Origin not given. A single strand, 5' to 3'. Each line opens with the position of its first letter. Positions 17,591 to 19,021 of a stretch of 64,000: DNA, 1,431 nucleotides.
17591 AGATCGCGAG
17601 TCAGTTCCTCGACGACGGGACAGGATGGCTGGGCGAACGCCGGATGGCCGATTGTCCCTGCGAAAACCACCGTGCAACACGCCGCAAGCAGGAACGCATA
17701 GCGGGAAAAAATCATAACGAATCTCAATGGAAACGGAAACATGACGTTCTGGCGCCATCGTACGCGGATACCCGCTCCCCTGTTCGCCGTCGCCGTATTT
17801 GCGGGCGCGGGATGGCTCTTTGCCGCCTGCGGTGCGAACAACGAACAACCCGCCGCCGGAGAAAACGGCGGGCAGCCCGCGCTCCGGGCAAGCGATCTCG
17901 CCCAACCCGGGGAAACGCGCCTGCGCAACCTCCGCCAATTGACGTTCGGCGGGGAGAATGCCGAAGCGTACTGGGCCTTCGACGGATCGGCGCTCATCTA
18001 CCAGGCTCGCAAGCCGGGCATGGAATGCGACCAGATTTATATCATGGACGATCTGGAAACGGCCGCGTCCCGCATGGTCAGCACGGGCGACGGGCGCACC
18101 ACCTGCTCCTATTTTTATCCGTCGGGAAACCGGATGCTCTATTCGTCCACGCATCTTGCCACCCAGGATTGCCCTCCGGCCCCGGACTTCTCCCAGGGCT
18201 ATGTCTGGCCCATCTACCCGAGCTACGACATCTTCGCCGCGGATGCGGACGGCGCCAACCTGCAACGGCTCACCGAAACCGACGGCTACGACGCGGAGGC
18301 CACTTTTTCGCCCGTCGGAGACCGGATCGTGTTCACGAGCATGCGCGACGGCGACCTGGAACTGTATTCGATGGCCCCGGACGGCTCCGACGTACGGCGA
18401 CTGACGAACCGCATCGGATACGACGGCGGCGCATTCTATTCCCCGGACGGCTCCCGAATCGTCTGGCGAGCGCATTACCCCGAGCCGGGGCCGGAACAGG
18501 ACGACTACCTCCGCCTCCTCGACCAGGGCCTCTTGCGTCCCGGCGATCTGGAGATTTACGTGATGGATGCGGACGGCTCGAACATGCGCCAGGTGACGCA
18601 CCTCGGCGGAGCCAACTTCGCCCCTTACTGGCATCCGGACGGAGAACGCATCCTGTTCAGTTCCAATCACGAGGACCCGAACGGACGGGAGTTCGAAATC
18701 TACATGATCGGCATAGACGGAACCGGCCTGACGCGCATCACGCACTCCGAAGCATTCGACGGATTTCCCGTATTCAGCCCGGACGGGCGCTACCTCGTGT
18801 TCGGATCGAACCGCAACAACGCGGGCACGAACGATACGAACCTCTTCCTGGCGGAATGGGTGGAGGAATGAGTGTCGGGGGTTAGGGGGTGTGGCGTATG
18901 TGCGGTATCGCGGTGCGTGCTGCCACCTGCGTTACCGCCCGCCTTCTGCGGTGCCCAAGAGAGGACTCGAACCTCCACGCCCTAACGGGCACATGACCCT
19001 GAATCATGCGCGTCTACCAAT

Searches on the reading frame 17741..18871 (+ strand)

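Call 61: search_protein_families(library=pfam, proteins=[window:17741-18871:+], max_evalue=0.0001)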
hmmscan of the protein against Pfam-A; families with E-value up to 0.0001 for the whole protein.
window:17741-18871:+ (376 aa): 1 family
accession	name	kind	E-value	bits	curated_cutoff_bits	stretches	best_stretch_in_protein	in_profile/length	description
PF07676.18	PD40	-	2.7e-37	126.4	20.9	3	330-365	1-35/38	WD40-like Beta Propeller Repeat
